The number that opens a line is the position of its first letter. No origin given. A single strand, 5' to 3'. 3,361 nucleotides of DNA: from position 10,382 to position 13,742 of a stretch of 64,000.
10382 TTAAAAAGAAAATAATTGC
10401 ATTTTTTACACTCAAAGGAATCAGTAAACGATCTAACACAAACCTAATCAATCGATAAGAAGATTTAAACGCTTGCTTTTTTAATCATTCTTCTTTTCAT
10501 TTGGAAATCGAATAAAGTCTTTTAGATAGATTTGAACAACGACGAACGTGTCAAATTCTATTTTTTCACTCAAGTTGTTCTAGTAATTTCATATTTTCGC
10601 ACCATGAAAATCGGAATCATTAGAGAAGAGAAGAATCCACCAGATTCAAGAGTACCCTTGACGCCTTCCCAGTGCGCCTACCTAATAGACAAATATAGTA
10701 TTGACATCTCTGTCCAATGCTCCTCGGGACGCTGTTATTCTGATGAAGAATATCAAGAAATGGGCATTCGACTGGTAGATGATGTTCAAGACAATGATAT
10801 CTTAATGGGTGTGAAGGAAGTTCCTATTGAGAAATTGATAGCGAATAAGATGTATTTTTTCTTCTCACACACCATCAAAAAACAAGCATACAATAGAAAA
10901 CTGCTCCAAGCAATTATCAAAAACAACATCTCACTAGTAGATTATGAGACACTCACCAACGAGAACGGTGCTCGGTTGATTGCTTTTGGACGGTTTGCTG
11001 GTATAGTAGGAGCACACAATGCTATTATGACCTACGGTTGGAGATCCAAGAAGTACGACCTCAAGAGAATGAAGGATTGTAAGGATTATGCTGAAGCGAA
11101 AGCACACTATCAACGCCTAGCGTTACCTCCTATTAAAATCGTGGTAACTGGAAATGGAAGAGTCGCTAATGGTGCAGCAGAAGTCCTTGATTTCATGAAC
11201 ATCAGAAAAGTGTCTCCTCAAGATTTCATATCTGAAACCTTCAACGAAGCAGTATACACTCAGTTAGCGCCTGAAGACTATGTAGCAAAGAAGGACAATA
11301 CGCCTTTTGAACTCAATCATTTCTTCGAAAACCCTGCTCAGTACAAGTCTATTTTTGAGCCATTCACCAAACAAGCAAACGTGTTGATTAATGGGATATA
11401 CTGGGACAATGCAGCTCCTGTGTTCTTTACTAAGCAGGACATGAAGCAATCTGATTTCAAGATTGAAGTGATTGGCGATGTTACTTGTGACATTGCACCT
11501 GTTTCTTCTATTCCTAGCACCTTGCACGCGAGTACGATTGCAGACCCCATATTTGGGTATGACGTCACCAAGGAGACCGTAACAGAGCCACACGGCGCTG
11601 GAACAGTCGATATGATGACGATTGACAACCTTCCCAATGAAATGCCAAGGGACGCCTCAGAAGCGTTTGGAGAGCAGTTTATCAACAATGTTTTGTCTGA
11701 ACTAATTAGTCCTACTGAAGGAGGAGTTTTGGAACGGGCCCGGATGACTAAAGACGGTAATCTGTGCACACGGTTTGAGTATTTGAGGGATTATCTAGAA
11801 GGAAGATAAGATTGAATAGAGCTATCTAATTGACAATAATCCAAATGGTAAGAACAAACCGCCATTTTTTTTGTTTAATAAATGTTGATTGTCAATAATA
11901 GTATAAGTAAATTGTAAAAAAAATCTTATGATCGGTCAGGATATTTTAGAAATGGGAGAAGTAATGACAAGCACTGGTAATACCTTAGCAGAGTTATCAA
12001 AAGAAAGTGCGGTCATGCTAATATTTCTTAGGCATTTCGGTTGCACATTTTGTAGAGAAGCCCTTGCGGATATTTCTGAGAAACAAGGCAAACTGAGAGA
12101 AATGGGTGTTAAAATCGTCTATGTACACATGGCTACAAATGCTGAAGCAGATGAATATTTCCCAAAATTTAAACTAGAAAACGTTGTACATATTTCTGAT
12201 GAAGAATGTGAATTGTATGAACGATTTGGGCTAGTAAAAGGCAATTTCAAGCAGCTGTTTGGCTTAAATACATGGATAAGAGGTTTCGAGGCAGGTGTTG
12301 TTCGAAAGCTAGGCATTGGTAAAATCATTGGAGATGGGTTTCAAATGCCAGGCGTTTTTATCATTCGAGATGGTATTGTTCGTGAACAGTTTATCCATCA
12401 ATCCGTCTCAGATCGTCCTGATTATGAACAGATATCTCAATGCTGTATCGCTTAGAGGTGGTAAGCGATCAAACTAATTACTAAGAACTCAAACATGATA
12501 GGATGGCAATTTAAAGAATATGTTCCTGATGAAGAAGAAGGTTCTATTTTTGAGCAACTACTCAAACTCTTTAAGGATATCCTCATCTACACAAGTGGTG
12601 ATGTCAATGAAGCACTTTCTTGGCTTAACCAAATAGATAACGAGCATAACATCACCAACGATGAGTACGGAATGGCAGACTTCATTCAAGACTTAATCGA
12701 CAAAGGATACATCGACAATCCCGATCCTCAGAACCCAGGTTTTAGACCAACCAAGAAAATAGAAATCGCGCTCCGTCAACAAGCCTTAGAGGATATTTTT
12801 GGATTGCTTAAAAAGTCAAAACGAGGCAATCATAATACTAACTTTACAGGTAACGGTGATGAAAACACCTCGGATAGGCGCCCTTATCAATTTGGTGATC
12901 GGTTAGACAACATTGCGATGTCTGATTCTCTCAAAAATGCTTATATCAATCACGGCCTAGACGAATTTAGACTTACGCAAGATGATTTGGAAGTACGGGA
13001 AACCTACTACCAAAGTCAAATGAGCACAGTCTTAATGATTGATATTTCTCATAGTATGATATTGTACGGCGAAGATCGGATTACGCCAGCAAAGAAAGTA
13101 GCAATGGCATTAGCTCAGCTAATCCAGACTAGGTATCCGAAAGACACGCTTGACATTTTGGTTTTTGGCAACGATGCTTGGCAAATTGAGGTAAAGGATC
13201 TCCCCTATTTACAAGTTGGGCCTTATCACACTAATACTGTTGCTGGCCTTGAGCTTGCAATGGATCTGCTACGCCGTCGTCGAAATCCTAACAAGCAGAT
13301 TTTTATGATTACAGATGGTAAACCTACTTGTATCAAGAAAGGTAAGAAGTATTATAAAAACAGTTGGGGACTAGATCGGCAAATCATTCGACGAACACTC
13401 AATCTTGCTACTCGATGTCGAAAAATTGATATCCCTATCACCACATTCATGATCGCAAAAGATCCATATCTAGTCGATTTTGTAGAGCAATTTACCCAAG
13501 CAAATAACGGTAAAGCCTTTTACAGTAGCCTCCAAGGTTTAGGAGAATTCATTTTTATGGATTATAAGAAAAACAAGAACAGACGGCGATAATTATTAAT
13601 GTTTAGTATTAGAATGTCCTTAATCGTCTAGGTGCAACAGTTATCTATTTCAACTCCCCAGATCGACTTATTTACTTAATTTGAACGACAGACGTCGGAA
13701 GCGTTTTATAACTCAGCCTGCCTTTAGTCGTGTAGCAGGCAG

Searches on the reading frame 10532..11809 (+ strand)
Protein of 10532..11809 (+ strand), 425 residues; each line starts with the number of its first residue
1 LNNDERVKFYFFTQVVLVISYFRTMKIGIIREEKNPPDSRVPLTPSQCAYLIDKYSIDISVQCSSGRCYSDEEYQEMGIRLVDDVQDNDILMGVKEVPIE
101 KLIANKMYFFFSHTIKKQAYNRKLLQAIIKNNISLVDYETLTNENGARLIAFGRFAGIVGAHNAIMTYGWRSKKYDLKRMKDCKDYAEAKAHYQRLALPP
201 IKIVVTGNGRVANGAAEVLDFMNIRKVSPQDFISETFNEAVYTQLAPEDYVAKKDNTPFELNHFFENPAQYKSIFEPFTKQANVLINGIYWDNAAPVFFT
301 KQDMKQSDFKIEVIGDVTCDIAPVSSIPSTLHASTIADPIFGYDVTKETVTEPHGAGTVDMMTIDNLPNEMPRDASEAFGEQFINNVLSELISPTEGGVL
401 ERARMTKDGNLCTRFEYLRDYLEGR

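Call 38: search_protein_families(library=pfam, proteins=[window:10532-11809:+], max_evalue=0.001)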
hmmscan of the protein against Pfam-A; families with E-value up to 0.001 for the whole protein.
window:10532-11809:+ (425 aa): 1 family
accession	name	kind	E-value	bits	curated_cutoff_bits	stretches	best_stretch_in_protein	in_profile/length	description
PF05222.21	AlaDh_PNT_N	-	6.4e-22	78.7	30.4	1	30-158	2-135/136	Alanine dehydrogenase/PNT, N-terminal domain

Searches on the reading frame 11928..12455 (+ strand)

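Call 38: search_protein_families(library=pfam, proteins=[window:11928-12455:+], max_evalue=0.001)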
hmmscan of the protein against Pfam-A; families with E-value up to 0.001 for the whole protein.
window:11928-12455:+ (175 aa): 3 families
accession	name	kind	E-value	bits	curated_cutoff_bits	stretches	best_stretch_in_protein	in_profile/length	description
PF00578.27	AhpC-TSA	-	9.9e-09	35.6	26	1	19-153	19-123/124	AhpC/TSA family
PF13911.12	AhpC-TSA_2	-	6.7e-07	30.1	27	1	49-149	2-104/114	AhpC/TSA antioxidant enzyme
PF08534.16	Redoxin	-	9.2e-07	29.2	26.6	1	20-131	23-134/148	Redoxin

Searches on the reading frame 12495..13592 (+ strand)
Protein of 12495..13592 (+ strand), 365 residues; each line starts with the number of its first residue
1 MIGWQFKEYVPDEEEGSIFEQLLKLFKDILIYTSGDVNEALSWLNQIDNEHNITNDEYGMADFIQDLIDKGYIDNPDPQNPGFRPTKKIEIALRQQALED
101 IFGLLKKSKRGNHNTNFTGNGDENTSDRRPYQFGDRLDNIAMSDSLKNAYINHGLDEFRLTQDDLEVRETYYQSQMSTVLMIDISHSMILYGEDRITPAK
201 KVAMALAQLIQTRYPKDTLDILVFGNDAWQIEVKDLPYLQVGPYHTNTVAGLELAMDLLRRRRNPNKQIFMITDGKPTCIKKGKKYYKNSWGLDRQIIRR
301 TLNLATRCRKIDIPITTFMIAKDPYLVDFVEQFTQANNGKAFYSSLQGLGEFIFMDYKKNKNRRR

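Call 38: search_protein_families(library=pfam, proteins=[window:12495-13592:+], max_evalue=0.001)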
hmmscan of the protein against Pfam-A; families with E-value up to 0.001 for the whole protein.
window:12495-13592:+ (365 aa): 1 family
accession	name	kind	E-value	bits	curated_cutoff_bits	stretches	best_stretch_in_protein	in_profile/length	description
PF13519.12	VWA_2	-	1.2e-08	36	27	1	178-276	1-107/107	von Willebrand factor type A domain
